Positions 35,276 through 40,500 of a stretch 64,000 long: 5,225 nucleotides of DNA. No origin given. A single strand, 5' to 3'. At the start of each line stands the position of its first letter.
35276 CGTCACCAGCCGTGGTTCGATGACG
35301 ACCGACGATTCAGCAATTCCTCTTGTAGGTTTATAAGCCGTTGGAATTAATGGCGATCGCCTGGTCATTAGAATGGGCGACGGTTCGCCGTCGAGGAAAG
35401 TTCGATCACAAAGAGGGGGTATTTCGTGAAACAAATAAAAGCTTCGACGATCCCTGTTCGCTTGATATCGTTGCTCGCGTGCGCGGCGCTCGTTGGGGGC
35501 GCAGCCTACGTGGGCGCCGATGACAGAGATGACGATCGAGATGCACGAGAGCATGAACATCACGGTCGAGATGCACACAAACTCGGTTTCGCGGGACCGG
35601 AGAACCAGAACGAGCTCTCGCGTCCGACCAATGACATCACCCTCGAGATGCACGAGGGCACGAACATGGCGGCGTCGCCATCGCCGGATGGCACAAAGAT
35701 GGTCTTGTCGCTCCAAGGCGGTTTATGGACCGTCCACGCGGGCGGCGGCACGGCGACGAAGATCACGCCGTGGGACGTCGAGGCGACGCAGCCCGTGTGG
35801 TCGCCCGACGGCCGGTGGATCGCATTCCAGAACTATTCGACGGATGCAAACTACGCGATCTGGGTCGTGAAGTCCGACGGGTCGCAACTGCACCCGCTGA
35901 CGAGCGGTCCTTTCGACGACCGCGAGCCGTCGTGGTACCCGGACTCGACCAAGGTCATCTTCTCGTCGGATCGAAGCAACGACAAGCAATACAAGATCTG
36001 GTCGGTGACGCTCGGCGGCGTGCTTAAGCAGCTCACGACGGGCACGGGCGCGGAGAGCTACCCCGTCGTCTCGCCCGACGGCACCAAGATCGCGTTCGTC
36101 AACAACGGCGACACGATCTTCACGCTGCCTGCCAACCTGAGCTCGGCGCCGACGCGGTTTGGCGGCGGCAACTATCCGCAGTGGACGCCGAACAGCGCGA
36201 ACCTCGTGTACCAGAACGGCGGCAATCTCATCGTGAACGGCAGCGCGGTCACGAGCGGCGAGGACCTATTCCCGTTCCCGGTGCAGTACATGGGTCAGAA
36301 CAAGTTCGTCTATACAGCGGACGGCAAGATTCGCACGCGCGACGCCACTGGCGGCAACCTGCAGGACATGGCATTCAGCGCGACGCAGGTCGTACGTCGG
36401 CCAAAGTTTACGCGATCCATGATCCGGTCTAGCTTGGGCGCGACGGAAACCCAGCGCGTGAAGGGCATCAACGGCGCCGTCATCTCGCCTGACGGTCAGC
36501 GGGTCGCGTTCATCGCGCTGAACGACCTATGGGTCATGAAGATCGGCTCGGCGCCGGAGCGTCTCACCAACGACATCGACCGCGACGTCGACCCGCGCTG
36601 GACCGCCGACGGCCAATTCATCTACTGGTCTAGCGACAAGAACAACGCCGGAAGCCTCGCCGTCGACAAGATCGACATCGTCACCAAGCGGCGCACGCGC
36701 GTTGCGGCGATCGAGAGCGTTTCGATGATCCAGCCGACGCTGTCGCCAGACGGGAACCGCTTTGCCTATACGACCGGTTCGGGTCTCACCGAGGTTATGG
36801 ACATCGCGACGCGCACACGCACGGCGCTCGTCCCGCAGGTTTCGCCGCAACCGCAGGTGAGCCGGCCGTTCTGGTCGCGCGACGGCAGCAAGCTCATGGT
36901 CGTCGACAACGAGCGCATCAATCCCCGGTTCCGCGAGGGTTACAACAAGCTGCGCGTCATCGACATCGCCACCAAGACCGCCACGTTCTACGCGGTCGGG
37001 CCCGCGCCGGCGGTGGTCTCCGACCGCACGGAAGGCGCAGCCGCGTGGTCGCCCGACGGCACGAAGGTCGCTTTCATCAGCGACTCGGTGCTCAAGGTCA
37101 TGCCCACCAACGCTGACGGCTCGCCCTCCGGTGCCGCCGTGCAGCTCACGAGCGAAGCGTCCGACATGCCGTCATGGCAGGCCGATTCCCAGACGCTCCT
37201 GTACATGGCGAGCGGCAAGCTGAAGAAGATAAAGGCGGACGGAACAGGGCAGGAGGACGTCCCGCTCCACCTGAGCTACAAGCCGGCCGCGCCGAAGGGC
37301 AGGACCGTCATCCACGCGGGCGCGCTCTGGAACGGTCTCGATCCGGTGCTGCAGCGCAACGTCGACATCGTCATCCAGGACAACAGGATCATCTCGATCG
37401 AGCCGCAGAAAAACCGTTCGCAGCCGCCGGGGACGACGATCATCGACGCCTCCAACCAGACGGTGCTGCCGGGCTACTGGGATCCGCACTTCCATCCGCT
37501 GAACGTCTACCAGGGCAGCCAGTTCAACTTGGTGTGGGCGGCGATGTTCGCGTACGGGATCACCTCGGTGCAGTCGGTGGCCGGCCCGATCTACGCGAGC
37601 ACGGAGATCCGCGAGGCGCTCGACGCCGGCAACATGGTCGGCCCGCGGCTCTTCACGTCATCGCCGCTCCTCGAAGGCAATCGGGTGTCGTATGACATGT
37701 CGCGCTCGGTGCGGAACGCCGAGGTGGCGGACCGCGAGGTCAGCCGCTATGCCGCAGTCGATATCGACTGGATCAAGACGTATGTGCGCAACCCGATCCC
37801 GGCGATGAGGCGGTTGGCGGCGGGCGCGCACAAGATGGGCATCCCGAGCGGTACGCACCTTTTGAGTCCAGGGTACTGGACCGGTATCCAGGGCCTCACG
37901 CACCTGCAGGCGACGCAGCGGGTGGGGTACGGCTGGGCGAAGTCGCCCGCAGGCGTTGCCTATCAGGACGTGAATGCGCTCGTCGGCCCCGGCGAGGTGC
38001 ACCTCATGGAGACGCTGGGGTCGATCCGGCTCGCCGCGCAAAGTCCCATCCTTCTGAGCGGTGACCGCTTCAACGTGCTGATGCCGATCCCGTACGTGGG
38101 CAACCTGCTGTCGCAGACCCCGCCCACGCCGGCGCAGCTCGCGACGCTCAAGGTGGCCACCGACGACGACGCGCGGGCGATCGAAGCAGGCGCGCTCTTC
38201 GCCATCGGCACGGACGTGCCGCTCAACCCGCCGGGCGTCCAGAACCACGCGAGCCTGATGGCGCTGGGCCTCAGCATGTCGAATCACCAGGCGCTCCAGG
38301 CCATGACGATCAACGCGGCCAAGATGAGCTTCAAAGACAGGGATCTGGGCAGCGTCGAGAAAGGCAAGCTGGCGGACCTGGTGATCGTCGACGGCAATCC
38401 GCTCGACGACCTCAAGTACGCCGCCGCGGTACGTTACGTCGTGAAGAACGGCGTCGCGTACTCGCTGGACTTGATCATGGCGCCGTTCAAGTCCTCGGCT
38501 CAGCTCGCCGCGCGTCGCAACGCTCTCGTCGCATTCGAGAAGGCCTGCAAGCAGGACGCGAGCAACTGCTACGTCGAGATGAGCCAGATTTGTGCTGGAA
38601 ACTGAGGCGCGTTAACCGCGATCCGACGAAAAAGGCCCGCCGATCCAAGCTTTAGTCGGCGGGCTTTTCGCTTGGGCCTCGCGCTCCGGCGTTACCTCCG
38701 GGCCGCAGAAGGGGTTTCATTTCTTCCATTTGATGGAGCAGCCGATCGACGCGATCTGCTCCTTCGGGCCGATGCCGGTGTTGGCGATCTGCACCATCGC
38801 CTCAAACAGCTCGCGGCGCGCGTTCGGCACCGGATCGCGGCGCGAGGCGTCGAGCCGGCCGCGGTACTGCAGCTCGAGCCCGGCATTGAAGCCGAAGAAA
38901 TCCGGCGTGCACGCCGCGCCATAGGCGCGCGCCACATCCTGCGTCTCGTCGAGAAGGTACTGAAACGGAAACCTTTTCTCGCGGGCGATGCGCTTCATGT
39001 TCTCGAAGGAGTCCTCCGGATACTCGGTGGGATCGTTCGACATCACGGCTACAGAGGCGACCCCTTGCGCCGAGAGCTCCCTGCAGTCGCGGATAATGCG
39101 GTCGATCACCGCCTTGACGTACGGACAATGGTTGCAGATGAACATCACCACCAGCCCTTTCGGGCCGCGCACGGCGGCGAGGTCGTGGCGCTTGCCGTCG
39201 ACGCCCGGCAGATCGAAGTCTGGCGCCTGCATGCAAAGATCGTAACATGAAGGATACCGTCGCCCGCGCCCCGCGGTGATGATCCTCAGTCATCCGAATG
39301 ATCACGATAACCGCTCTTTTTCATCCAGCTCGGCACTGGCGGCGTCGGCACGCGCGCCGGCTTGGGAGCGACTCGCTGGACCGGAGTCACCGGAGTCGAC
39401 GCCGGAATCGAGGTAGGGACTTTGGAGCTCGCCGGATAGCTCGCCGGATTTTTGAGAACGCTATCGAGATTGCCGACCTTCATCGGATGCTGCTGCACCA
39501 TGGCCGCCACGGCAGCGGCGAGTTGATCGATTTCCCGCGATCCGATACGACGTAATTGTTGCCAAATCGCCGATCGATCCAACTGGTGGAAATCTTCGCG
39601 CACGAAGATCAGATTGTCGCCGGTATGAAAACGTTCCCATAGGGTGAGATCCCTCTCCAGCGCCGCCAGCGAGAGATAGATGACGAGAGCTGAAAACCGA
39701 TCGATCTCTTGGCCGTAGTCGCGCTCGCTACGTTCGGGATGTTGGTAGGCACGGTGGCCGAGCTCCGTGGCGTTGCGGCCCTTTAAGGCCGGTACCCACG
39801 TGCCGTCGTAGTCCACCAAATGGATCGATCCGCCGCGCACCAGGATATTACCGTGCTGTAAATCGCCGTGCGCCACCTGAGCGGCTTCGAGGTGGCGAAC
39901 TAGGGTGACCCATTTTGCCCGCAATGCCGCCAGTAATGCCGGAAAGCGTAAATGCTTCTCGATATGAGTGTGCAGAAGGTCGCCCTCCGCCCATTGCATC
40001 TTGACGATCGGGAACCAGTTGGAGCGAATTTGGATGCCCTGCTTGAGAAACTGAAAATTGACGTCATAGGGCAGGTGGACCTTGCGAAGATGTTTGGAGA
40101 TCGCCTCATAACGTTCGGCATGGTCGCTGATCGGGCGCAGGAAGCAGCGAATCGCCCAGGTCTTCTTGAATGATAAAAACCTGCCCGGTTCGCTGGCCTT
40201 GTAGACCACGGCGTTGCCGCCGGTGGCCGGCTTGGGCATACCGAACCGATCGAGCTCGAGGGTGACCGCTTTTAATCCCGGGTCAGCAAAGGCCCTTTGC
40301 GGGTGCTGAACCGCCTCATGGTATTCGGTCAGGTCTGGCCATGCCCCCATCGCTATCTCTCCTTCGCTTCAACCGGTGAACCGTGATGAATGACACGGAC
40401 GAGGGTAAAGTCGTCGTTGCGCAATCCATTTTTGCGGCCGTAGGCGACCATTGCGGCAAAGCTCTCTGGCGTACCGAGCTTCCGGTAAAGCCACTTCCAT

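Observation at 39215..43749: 61-bp imperfect direct repeat brackets a 4.4-kb four-gene insert and preserves a 10-codon fossil of rsmE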

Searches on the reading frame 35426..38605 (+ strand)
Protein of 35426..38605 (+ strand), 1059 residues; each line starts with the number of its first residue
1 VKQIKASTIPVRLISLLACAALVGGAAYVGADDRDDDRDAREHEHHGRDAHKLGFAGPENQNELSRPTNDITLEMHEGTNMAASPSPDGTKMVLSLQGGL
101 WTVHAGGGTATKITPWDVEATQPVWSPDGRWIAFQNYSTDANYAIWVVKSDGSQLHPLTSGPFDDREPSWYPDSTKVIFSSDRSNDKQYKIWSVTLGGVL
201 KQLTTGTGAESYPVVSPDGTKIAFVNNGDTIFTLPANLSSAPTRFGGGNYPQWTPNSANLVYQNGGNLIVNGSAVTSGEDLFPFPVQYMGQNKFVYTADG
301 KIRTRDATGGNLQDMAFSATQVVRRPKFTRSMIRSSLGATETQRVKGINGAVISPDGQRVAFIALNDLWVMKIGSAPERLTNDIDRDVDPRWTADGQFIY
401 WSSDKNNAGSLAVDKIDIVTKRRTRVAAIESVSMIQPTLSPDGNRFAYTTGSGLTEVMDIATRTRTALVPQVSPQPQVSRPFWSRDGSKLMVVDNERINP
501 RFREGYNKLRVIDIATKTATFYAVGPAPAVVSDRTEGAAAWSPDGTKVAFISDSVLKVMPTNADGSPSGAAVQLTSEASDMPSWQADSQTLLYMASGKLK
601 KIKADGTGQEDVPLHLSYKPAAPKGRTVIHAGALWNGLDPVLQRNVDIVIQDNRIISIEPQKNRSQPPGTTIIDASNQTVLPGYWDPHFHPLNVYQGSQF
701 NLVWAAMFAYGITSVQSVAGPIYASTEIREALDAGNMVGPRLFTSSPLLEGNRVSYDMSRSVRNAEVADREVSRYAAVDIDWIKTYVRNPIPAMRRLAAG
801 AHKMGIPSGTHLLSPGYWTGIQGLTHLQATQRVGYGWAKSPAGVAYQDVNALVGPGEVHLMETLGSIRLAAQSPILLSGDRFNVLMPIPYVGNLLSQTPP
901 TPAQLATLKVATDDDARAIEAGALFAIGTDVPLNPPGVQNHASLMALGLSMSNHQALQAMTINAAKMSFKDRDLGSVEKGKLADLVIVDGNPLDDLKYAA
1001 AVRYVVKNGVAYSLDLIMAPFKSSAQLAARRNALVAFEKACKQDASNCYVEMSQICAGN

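Call 6: search_protein_families(library=pfam, proteins=[window:35426-38605:+])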
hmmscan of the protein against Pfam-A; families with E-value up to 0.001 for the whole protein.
window:35426-38605:+ (1059 aa): 5 families
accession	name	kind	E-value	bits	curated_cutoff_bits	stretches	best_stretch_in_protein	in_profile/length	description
PF07676.18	PD40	-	5.3e-41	138.2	20.9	3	157-192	3-37/38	WD40-like Beta Propeller Repeat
PF00930.27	DPPIV_N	-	2e-15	56.8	22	0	346-383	43-81/354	Dipeptidyl peptidase IV (DPP IV) N-terminal region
PF01979.26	Amidohydro_1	-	2.6e-15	57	25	1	680-1009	2-342/345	Amidohydrolase family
PF07969.17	Amidohydro_3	-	4.9e-13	49.8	29.7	1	943-1010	399-469/472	Amidohydrolase family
PF25174.1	Beta-prop_THOC3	-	3.9e-10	39.6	305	1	125-234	10-115/272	THOC3 beta-propeller domain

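Call 50: search_protein_families(library=padloc, proteins=[window:35426-38605:+])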
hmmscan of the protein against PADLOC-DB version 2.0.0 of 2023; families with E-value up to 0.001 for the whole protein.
window:35426-38605:+ (1059 aa): 0 families

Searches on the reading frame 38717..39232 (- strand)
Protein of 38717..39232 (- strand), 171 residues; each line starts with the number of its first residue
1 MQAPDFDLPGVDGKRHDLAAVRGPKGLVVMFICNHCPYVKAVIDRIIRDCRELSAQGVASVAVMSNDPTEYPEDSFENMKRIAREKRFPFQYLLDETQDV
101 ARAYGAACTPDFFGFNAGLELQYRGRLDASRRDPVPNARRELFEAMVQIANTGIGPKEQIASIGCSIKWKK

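Call 6: search_protein_families(library=pfam, proteins=[window:38717-39232:-])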
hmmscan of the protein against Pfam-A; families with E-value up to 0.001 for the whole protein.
window:38717-39232:- (171 aa): 2 families
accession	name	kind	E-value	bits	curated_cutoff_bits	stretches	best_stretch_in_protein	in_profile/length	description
PF00578.27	AhpC-TSA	-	4.4e-19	69.1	26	1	2-111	4-111/124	AhpC/TSA family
PF08534.16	Redoxin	-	2.1e-15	57.2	26.6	1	2-139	5-145/148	Redoxin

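Call 9: search_protein_families(library=ncbifam, proteins=[window:38717-39232:-])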
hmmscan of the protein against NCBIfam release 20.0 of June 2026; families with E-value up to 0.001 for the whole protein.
window:38717-39232:- (171 aa): 1 family
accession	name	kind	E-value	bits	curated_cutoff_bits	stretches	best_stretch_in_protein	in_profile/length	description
NF002854.0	PRK03147.1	subfamily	7e-05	22.8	170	1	2-113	41-144/176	thiol-disulfide oxidoreductase ResA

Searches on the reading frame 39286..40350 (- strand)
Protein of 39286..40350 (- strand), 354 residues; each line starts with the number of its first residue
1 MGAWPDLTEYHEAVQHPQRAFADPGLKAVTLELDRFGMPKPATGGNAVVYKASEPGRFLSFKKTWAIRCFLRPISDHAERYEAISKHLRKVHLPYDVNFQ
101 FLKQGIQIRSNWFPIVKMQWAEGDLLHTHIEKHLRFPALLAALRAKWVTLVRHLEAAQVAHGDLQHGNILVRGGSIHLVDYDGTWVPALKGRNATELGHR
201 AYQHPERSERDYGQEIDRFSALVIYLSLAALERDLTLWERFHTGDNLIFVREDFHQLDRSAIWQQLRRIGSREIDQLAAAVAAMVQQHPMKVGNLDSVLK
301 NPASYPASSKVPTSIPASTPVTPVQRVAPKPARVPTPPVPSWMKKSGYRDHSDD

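Call 6: search_protein_families(library=pfam, proteins=[window:39286-40350:-])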
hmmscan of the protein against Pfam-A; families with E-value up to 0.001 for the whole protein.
window:39286-40350:- (354 aa): 1 family
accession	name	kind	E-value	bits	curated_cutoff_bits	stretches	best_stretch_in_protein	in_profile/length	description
PF00069.31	Pkinase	-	1.7e-06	28.1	31.7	1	116-230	75-192/263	Protein kinase domain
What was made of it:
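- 39286..40350 (-): Ser/Thr kinase of the TerY-P triad, 354 aa, without the OB half of the PADLOC profile. Pfam Pkinase 1.7e-6 (28.1 bits, below the 31.7-bit gathering cut-off) (call 6).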

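Call 8: search_protein_families(library=padloc, proteins=[window:39286-40350:-])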
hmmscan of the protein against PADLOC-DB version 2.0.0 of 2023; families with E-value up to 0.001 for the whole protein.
window:39286-40350:- (354 aa): 5 families
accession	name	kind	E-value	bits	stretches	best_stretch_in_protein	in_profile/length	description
PDLC02223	STK_OB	-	2e-74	249.5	1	3-290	2-289/562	-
PDLC03921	MkoA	-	5.4e-07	25.7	1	110-249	563-679/1607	-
PDLC04059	PD-T4-6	-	3.8e-06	24.2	1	118-207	90-186/433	-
PDLC03920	MkoA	-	4.9e-05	19.8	1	118-292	90-264/1112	-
PDLC01925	CARF6--CARF_STK_AAA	-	0.00043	16.1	1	76-172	93-184/1187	-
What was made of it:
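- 39286..40350 (-): PADLOC STK_OB 2e-74, profile positions 2-289 of 562 (call 8).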

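Call 9: search_protein_families(library=ncbifam, proteins=[window:39286-40350:-])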
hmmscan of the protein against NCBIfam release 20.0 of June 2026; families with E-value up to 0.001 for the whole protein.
window:39286-40350:- (354 aa): 2 families
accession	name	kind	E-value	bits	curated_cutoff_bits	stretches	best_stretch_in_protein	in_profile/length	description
NF038151.1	lanthi_synth_III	equivalog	2.5e-07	29.5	575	1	146-292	344-486/833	class III lanthionine synthetase LanKC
NF038150.1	lanthi_synth_IV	equivalog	4e-05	22.1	650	1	137-307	297-458/851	class IV lanthionine synthetase LanL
